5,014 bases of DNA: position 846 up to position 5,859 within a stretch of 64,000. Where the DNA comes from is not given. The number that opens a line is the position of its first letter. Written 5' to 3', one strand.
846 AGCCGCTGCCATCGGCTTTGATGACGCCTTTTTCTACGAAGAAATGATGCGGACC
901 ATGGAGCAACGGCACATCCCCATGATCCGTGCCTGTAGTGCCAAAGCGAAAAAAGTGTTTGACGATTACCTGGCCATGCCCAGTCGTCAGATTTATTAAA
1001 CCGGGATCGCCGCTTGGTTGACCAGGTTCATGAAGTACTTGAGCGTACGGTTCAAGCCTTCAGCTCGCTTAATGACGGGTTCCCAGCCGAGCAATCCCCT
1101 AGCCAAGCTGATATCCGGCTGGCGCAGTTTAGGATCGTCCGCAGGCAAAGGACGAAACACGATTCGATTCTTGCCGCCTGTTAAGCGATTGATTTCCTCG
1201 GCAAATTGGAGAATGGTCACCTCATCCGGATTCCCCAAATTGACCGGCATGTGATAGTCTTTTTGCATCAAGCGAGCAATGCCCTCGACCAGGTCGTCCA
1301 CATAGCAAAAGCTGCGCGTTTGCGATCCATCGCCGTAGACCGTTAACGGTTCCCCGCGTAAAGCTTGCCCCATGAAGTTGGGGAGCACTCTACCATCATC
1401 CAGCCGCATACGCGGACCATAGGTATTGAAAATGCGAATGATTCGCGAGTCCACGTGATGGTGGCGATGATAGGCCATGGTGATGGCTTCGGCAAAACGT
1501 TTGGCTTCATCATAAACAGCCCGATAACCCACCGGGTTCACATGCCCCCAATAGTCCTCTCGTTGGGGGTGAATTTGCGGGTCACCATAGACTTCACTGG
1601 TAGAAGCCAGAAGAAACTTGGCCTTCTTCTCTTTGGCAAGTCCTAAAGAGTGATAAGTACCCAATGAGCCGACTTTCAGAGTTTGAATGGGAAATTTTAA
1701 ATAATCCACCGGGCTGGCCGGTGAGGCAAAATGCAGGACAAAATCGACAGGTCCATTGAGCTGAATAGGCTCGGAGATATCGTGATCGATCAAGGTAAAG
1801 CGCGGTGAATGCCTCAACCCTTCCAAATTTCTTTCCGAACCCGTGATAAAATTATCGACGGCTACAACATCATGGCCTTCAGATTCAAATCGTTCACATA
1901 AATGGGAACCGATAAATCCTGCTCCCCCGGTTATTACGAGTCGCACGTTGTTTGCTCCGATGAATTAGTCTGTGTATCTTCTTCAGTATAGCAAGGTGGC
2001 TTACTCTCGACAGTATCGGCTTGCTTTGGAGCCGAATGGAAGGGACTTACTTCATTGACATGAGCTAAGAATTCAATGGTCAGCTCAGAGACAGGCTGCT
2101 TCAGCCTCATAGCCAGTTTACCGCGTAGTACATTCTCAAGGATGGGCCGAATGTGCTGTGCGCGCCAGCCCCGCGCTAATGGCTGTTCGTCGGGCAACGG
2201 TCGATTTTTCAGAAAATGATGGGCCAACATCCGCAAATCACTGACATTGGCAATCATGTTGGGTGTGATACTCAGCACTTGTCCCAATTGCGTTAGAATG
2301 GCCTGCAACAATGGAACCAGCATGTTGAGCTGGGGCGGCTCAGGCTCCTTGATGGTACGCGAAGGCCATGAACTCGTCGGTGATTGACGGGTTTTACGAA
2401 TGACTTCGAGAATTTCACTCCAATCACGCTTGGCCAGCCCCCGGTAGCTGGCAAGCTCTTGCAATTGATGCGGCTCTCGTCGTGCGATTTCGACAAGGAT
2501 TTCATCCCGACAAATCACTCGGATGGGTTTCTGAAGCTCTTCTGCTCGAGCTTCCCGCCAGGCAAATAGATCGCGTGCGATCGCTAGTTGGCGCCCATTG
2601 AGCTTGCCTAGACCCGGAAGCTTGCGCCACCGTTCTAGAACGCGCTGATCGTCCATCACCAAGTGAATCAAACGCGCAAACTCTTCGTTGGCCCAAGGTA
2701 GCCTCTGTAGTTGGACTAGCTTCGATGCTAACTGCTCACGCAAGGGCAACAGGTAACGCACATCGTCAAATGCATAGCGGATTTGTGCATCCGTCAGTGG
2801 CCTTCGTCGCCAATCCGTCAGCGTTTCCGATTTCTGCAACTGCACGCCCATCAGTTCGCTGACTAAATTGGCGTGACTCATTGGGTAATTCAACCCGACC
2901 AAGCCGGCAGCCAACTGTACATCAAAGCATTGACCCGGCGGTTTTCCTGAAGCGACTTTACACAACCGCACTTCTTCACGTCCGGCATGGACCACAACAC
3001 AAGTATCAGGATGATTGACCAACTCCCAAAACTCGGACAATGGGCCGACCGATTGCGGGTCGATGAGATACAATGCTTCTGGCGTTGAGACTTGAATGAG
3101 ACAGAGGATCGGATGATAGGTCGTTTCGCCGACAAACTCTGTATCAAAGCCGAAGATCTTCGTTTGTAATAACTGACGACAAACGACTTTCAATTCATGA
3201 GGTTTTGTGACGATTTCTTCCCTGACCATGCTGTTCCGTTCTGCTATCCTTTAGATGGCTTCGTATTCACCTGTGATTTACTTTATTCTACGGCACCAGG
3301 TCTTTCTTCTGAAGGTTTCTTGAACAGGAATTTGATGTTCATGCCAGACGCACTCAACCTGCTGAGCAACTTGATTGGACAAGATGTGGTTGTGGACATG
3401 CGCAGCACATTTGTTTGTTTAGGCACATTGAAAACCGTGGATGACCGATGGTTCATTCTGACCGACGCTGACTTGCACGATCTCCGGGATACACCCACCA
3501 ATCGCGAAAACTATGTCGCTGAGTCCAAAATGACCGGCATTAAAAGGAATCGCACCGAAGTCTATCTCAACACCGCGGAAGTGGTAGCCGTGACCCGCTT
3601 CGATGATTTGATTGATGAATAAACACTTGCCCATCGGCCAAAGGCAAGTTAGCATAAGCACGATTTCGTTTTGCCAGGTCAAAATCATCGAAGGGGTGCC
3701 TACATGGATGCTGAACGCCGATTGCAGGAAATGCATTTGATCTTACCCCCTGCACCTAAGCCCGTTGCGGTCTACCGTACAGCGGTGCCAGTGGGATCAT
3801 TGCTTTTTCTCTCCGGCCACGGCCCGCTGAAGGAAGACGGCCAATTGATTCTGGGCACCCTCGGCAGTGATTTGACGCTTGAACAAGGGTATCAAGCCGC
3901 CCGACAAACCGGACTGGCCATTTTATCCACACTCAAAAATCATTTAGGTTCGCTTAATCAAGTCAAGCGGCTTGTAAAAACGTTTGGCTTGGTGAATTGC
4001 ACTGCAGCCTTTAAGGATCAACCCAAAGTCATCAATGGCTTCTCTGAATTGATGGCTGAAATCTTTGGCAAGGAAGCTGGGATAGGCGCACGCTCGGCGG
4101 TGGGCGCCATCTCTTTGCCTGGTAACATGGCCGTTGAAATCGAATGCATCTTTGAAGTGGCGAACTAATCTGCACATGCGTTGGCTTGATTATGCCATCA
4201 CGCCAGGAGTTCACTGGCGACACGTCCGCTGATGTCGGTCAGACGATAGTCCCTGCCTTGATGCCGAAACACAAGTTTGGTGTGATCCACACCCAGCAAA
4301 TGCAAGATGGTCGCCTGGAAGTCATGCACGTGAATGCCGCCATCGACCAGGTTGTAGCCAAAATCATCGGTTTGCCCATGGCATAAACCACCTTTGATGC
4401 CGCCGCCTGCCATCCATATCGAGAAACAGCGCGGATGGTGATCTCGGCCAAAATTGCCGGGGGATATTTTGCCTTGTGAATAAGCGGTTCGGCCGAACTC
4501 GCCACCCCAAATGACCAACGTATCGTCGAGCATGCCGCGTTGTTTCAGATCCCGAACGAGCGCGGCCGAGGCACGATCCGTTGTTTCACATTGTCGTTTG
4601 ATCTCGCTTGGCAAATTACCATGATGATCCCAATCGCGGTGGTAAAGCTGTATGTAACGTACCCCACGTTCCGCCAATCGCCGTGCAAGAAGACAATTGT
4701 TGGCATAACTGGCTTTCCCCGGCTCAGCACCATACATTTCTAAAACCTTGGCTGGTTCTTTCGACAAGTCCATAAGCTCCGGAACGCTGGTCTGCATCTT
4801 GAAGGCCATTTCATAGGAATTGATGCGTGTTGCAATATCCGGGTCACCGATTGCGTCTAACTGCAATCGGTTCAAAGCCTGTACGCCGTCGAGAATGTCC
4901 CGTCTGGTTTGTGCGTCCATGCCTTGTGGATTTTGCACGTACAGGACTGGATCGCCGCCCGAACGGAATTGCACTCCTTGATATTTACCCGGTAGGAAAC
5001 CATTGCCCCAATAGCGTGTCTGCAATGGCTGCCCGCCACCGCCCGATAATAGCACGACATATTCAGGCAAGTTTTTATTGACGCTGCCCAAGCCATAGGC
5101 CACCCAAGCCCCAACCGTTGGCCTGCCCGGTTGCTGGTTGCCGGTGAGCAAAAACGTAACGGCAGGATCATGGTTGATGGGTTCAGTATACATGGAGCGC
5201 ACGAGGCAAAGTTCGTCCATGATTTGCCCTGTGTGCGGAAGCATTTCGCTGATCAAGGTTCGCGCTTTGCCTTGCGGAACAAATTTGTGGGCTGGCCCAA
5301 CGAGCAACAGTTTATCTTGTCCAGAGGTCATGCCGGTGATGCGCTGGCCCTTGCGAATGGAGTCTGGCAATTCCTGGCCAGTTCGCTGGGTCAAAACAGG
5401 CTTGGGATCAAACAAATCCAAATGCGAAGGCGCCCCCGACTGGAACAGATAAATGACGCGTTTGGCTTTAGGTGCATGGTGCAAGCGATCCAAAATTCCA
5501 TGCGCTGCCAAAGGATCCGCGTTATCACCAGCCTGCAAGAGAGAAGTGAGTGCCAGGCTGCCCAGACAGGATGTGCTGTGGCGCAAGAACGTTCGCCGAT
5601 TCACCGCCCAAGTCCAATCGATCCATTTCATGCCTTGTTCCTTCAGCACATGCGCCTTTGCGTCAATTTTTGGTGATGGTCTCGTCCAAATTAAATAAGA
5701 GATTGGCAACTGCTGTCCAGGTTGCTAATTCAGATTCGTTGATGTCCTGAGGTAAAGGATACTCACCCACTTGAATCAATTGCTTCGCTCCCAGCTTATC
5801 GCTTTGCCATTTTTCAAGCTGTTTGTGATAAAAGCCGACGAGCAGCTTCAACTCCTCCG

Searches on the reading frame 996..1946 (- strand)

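Call 21: search_protein_families(library=pfam, proteins=[window:996-1946:-], max_evalue=0.00001)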
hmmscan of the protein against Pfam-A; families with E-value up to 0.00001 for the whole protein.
window:996-1946:- (316 aa): 4 families
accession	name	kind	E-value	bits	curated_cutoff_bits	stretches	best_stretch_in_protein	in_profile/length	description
PF01370.27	Epimerase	-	7.2e-48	163.5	20.9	1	4-230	2-228/240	NAD dependent epimerase/dehydratase family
PF16363.11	GDP_Man_Dehyd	-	2.7e-44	152.4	27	1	5-300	2-331/332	GDP-mannose 4,6 dehydratase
PF01073.25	3Beta_HSD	-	2e-07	30.8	22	1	4-220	1-222/280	3-beta hydroxysteroid dehydrogenase/isomerase family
PF04321.23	RmlD_sub_bind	-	2.7e-06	27.1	27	1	1-259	1-234/287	RmlD substrate binding domain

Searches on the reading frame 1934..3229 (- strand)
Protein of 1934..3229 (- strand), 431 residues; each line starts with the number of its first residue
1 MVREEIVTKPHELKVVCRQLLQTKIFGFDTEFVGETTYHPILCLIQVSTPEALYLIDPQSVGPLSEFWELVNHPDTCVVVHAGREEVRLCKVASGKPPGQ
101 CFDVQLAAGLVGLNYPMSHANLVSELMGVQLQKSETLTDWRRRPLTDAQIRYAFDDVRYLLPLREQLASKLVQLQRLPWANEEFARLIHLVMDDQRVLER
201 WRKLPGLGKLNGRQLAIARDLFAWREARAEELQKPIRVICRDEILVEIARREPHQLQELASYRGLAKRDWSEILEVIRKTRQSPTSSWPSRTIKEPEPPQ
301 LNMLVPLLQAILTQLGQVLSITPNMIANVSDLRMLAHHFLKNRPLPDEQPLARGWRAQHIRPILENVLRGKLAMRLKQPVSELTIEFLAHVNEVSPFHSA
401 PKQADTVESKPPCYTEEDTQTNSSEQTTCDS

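Call 21: search_protein_families(library=pfam, proteins=[window:1934-3229:-], max_evalue=0.00001)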
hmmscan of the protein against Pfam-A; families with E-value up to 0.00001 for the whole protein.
window:1934-3229:- (431 aa): 2 families
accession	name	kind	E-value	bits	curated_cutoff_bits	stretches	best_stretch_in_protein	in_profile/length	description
PF01612.26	DNA_pol_A_exo1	-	1e-32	113.7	23.6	1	5-171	2-172/173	3'-5' exonuclease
PF00570.28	HRDC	-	2.2e-10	40.7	23.8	1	214-269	1-56/68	HRDC domain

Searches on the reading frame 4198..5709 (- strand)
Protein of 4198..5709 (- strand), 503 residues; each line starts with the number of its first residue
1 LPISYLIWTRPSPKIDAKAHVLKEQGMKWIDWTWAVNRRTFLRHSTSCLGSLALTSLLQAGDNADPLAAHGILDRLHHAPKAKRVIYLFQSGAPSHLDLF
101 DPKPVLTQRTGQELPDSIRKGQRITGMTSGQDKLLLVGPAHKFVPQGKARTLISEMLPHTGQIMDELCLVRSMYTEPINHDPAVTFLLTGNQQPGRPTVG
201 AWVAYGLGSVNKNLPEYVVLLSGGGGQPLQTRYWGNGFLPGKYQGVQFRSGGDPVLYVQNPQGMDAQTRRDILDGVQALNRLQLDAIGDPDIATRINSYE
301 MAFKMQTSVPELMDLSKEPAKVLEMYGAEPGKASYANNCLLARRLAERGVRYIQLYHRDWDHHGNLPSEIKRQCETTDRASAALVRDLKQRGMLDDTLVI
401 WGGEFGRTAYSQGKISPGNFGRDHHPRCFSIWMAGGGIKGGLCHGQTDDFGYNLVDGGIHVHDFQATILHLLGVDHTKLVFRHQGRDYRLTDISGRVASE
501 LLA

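Call 21: search_protein_families(library=pfam, proteins=[window:4198-5709:-], max_evalue=0.00001)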
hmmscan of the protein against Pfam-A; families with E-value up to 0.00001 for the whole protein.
window:4198-5709:- (503 aa): 1 family
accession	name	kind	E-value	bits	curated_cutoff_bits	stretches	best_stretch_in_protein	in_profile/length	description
PF07394.17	DUF1501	-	1.9e-154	515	27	1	82-502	1-390/390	Protein of unknown function (DUF1501)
